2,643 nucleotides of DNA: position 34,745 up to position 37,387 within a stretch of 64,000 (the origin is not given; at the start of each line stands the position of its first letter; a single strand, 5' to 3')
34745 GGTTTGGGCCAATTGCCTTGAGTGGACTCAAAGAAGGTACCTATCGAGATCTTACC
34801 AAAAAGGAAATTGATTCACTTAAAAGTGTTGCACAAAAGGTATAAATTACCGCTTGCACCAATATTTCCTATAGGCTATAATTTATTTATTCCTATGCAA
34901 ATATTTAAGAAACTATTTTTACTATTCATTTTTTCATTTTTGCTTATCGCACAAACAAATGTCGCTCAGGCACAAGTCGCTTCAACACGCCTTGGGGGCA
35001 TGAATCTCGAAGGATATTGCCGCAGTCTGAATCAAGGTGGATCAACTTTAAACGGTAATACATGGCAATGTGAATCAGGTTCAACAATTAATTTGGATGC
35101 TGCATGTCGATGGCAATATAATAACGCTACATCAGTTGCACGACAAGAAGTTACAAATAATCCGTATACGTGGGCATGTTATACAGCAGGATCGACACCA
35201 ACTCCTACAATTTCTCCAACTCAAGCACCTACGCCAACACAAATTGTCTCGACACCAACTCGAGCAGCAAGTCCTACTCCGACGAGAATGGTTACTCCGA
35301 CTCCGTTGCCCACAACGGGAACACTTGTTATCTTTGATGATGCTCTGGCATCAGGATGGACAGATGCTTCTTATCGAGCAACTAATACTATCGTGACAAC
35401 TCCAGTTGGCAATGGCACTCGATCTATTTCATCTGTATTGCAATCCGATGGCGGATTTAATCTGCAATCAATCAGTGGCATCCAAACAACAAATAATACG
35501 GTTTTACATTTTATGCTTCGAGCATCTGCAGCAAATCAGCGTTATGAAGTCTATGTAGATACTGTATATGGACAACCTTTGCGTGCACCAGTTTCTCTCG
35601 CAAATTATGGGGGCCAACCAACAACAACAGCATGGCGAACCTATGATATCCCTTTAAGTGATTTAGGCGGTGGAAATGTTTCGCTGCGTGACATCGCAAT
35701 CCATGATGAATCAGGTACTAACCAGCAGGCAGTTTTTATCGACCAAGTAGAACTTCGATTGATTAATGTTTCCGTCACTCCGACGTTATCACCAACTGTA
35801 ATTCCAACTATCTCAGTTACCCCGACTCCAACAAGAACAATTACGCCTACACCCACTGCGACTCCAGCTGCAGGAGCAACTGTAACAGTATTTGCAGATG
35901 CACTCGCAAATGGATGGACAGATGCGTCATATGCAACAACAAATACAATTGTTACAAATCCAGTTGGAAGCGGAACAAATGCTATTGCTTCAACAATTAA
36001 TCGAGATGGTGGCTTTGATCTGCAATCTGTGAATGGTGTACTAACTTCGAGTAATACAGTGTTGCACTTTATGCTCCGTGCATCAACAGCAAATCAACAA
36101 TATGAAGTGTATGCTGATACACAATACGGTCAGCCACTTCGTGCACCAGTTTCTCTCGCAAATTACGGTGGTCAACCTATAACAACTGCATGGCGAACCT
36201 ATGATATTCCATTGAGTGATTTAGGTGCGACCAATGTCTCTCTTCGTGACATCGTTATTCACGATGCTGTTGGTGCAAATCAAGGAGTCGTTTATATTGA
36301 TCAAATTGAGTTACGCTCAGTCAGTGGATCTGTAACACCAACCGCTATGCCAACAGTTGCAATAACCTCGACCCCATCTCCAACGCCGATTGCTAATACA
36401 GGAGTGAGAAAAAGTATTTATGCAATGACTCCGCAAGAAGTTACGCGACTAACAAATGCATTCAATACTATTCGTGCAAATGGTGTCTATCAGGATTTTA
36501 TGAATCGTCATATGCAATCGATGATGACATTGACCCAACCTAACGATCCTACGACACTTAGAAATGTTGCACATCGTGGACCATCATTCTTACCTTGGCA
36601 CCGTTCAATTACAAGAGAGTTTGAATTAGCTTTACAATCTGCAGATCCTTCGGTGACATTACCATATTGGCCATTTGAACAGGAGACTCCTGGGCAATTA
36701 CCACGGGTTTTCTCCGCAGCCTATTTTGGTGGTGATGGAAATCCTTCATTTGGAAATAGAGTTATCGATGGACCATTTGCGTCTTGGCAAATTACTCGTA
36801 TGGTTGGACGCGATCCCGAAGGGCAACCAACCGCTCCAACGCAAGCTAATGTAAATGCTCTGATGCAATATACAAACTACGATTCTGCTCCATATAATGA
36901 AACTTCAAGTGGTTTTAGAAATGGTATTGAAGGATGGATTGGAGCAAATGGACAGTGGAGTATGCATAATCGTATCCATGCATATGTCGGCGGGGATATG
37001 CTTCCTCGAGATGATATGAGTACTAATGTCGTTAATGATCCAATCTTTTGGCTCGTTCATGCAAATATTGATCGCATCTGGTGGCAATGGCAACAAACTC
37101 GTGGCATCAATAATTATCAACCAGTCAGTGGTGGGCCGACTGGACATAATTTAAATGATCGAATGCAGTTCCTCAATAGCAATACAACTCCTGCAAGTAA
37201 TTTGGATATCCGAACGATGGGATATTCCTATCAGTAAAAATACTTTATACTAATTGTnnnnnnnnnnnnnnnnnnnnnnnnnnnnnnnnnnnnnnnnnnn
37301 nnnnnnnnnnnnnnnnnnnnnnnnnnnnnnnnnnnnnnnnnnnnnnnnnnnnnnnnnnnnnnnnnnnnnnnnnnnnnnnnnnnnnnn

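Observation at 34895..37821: Unusually large secreted tyrosinase with an accessory module and a cotranscribed membrane-anchored partner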

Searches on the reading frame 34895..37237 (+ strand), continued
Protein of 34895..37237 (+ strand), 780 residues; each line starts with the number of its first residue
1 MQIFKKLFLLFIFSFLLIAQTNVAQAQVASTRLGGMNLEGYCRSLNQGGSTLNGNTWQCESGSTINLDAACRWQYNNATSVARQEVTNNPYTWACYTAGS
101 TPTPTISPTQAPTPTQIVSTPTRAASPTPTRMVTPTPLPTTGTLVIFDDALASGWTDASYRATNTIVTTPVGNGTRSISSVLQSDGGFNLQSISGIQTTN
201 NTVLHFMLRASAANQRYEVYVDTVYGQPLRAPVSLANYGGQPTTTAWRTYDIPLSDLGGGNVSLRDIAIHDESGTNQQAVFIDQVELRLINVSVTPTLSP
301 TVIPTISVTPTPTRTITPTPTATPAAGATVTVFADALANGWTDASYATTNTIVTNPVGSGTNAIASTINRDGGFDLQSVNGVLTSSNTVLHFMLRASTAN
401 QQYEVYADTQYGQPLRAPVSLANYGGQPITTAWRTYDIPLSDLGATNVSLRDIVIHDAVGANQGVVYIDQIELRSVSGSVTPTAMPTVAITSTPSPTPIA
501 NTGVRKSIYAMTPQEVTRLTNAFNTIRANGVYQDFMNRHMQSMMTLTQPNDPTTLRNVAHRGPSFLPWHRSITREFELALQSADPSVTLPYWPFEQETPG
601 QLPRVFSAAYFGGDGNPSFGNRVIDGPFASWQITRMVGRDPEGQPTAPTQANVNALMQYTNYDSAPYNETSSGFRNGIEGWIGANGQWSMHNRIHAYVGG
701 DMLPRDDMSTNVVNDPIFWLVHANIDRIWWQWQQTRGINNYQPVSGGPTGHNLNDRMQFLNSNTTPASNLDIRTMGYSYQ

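Call 12: find_encoding_contigs(protein=P0002, flank=6000, max_places=2)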
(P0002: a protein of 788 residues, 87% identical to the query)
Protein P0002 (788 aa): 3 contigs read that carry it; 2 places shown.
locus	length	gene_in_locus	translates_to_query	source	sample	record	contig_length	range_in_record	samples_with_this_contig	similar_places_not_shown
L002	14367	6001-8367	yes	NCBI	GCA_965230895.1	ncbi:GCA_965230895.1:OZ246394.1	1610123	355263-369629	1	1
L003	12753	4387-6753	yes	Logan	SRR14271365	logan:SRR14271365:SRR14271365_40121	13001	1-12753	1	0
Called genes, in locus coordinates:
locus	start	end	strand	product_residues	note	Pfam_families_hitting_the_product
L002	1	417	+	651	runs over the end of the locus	PF00999:Na_H_Exchanger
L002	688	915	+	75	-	-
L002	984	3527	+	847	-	PF00059:Lectin_C, PF13205:Big_5, PF16656:Pur_ac_phosph_N, PF00041:fn3 (weak), PF01476:LysM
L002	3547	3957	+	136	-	PF09391:DUF2000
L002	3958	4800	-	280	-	PF04228:Zn_peptidase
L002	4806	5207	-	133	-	PF02325:CCB3_YggT (weak)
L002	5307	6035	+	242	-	PF01479:S4, PF00849:PseudoU_synth_2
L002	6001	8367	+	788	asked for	PF00264:Tyrosinase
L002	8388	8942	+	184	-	-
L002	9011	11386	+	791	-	PF08448:PAS_4 (weak), PF13188:PAS_8 (faint), PF13426:PAS_9 (faint), PF08448:PAS_4 (weak), PF00989:PAS (weak), PF08447:PAS_3, PF00512:HisKA, PF02518:HATPase_c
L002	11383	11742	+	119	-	PF00072:Response_reg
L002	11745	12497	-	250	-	PF03167:UDG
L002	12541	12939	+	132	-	PF00903:Glyoxalase, PF19581:Glyoxalase_7, PF22677:Ble-like_N (weak)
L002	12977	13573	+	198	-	PF06197:DUF998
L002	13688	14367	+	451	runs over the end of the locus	PF07690:MFS_1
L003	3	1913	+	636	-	?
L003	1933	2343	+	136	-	PF09391:DUF2000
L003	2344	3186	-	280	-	PF04228:Zn_peptidase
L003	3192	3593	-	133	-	PF02325:CCB3_YggT (weak)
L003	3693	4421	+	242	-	PF01479:S4, PF00849:PseudoU_synth_2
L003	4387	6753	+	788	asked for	PF00264:Tyrosinase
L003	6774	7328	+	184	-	-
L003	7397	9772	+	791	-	PF08448:PAS_4 (weak), PF13188:PAS_8 (faint), PF13426:PAS_9 (faint), PF08448:PAS_4 (weak), PF00989:PAS (weak), PF08447:PAS_3, PF00512:HisKA, PF02518:HATPase_c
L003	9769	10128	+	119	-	PF00072:Response_reg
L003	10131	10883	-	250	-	PF03167:UDG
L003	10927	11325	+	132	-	PF00903:Glyoxalase, PF19581:Glyoxalase_7, PF22677:Ble-like_N (weak)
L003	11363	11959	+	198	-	PF06197:DUF998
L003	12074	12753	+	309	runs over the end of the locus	?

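Call 13: find_encoding_contigs(protein=P0007, flank=6000, max_places=2)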
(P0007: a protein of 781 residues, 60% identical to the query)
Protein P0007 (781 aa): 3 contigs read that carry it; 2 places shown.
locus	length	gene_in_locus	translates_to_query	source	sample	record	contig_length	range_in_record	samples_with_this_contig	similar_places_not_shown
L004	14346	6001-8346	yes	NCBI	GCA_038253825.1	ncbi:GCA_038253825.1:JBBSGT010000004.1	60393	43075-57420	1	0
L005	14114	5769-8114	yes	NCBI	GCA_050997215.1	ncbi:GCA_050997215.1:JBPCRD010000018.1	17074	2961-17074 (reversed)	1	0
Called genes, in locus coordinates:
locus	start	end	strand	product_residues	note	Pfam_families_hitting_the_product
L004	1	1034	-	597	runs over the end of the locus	PF00664:ABC_membrane, PF02463:SMC_N (weak), PF00005:ABC_tran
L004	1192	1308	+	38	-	-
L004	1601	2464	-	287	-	-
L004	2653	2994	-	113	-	PF02641:DUF190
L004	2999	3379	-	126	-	PF02537:CRCB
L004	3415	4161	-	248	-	PF01569:PAP2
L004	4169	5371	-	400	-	PF07690:MFS_1, PF12832:MFS_1_like (weak), PF00083:Sugar_tr (weak), PF07690:MFS_1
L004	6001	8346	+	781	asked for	PF00264:Tyrosinase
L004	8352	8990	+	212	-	-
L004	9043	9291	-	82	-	-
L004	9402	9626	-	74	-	-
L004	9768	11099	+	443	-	-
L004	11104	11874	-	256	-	PF01509:TruB_N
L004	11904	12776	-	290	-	PF01734:Patatin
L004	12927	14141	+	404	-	PF00270:DEAD, PF04851:ResIII (weak), PF00271:Helicase_C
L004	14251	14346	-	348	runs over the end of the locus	PF02661:Fic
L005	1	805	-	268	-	PF00664:ABC_membrane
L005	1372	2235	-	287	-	-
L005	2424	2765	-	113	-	PF02641:DUF190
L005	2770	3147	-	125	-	PF02537:CRCB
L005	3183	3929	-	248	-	PF01569:PAP2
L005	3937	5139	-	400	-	PF07690:MFS_1, PF12832:MFS_1_like (weak), PF00083:Sugar_tr (weak), PF07690:MFS_1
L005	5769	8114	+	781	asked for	PF00264:Tyrosinase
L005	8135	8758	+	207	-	-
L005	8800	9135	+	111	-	-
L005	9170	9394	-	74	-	-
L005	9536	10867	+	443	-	-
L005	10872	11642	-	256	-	PF01509:TruB_N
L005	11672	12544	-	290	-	PF01734:Patatin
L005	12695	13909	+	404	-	PF00270:DEAD, PF04851:ResIII (weak), PF00271:Helicase_C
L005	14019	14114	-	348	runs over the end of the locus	PF02661:Fic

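Call 16: find_encoding_contigs(protein=P0005, flank=6000, max_places=2)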
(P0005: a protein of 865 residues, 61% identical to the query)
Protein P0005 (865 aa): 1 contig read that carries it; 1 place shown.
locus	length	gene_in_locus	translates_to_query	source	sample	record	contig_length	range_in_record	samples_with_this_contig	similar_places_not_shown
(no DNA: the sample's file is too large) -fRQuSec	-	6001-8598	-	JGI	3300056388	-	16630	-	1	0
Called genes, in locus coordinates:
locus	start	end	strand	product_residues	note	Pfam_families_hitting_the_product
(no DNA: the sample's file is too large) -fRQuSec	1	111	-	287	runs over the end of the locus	PF00657:Lipase_GDSL, PF13472:Lipase_GDSL_2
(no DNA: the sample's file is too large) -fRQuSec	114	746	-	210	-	PF00730:HhH-GPD, PF00633:HHH (weak)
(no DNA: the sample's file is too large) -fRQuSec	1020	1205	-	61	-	-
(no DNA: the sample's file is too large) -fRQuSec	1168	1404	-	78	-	-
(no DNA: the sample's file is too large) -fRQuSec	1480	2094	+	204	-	PF13489:Methyltransf_23, PF07021:MetW, PF13847:Methyltransf_31, PF08241:Methyltransf_11, PF08242:Methyltransf_12, PF13649:Methyltransf_25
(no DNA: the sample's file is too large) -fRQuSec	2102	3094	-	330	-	PF01594:AI-2E_transport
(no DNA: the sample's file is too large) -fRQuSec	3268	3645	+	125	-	PF01687:Flavokinase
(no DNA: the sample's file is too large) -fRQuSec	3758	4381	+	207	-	PF01694:Rhomboid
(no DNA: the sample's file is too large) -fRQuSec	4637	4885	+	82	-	PF15919:HicB_lk_antitox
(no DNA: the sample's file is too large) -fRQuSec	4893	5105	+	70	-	PF07927:HicA_toxin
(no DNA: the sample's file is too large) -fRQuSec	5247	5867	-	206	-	PF08713:DNA_alkylation, PF02985:HEAT (faint), PF13646:HEAT_2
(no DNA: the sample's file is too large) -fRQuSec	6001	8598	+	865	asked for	PF00264:Tyrosinase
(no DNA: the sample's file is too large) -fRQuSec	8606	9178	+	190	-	-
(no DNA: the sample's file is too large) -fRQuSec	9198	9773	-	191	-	PF02627:CMD (faint)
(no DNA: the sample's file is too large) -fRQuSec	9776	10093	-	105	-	-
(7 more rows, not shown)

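Call 17: find_encoding_contigs(protein=P0010, flank=6000, max_places=2)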
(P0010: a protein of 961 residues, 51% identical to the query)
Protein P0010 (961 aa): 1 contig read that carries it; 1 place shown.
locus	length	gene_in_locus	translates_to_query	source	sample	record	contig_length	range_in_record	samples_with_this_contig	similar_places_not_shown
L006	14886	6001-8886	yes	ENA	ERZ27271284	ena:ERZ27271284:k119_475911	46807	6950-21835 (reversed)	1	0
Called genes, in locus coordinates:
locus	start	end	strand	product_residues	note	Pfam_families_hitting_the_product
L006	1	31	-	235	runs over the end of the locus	PF03167:UDG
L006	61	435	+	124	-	-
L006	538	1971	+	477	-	PF07690:MFS_1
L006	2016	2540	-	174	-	PF00293:NUDIX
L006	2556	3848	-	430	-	PF07690:MFS_1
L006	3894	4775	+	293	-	PF00892:EamA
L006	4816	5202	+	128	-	PF00903:Glyoxalase, PF22677:Ble-like_N (weak)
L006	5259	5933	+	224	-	-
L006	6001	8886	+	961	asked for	PF00264:Tyrosinase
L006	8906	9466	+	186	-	PF02659:Mntp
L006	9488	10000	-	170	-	PF00080:Sod_Cu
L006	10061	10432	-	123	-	PF01687:Flavokinase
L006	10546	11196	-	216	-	PF01863:YgjP-like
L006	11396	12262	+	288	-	-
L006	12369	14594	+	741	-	PF02743:dCache_1 (faint), PF00982:Glyco_transf_20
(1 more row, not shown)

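Call 21: find_encoding_contigs(protein=P0009, flank=5000, max_places=1)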
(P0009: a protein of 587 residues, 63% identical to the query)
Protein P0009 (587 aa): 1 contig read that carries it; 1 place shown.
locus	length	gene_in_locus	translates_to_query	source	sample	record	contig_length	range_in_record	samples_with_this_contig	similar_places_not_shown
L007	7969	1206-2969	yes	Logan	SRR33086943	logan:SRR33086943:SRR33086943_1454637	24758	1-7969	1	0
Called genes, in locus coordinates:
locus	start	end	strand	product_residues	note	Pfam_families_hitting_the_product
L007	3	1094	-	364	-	?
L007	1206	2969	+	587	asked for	PF00264:Tyrosinase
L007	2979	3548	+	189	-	-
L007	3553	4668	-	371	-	-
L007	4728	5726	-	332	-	PF00389:2-Hacid_dh, PF03446:NAD_binding_2 (faint), PF02826:2-Hacid_dh_C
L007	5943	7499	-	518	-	PF00083:Sugar_tr (weak), PF07690:MFS_1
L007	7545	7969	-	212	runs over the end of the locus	PF25973:BSH_CzcB (weak), PF25984:BSH_YknX, PF25990:Beta-barrel_YknX (faint)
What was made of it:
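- Adjacency at 3-20 bp recurs in neighbourhoods that otherwise share no genes (calls 12, 13, 21).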

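Call 22: find_encoding_contigs(protein=P0011, flank=5000, max_places=1)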
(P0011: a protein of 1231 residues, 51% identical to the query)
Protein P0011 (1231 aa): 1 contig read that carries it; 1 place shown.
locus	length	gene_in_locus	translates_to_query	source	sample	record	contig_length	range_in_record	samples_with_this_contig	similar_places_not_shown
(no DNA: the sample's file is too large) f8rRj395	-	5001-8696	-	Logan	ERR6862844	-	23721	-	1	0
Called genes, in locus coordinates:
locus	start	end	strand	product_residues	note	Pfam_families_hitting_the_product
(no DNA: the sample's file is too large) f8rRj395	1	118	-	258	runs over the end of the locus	PF03009:GDPD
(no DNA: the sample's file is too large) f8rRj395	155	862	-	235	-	PF08713:DNA_alkylation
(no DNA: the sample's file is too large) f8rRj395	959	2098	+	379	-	PF02353:CMAS, PF13489:Methyltransf_23, PF08241:Methyltransf_11, PF08242:Methyltransf_12, PF13649:Methyltransf_25, PF13847:Methyltransf_31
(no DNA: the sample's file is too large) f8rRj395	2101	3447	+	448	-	PF01565:FAD_binding_4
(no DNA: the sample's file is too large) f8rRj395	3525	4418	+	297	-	-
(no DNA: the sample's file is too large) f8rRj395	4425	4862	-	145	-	PF22381:Staph_reg_Sar_Rot (weak), PF01047:MarR, PF12802:MarR_2, PF13463:HTH_27 (weak)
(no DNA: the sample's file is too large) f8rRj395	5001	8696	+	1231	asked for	PF22148:Fervidolysin_NPro-like, PF00082:Peptidase_S8, PF00264:Tyrosinase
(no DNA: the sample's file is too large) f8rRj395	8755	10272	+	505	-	PF00117:GATase, PF07722:Peptidase_C26, PF02540:NAD_synthase (faint), PF00958:GMP_synt_C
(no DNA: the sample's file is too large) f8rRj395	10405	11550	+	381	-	PF08448:PAS_4 (weak), PF13426:PAS_9 (weak), PF00512:HisKA, PF02518:HATPase_c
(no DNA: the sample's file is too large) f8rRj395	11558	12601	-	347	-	-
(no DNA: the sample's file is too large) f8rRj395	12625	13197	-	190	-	PF03358:FMN_red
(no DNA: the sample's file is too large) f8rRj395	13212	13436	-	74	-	-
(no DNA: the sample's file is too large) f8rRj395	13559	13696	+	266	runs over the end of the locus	PF14333:DUF4389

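Call 99: list_cluster_members(proteins=[P0001, P0045, P0070, P0100])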
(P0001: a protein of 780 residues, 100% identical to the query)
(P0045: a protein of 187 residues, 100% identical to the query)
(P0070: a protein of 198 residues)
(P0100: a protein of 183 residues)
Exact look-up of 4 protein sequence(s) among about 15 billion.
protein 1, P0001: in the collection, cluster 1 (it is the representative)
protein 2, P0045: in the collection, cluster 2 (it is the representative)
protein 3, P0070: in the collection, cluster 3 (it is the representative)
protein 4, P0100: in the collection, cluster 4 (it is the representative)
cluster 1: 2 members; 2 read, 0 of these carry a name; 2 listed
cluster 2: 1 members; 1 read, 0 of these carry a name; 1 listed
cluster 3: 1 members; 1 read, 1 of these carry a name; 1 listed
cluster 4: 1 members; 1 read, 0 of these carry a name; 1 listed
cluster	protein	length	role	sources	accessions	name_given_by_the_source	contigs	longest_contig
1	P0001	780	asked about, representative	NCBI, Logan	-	-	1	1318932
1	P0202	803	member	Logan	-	-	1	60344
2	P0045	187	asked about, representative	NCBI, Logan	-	-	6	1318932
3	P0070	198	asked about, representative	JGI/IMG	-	hypothetical protein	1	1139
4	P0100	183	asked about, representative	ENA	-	-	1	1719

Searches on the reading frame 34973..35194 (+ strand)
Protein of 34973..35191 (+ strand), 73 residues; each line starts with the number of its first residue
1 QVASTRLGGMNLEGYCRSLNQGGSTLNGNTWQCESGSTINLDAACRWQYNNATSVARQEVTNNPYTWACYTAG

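Call 32: search_protein_families(library=pfam, proteins=[window:34973-35191:+], max_evalue=10)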
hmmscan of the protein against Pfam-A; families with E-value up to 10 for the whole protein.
seq(73 aa): 0 families
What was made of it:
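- On Carbohydrate-binding module, beta-jelly-roll (galactose-binding-like superfamily; CBM8-like): The window copies have no significant Pfam hit (call 32).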

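Call 75: search_solved_structures(query=A8, max_evalue=10)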
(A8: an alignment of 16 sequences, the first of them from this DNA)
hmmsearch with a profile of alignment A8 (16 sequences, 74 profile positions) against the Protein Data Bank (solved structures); distinct sequences matched with E-value up to 10: 2.
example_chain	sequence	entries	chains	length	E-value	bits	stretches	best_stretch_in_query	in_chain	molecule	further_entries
5g4k_A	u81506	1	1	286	2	11.8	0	6-47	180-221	OXIDOREDUCTASE, SHORT CHAIN DEHYDROGENASE/REDUCTASE FAMILY PROTEIN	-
5g4k_B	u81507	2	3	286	2.2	11.7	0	6-47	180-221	OXIDOREDUCTASE, SHORT CHAIN DEHYDROGENASE/REDUCTASE FAMILY PROTEIN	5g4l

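Call 76: search_protein_families(library=pfam, alignment_id=A8, max_evalue=5)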
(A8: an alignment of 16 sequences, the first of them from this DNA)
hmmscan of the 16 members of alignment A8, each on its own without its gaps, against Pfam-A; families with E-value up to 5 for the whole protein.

A. member 1, seq(74 aa): 0 families

B. families by the number of members that match (of 16 scanned): 3 families
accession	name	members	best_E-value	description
PF05832.17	DUF846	1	0.029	Eukaryotic protein of unknown function (DUF846)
PF00628.35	PHD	1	0.052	PHD-finger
PF14623.11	Vint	1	0.11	Hint-domain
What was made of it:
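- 34973..35194 (+): 4-Cys module (residues 27-100). Invariant C16/C33/C45/C69 in module numbering, plus Trp, Gln and Tyr residues. Unassigned, probably a small disulfide-bonded binding module. No Pfam or PDB match (calls 32, 75, 76).
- Tried and rejected: The 4-Cys module stays unassigned: no Pfam and no PDB match, singly or as a profile (calls 32, 75, 76).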
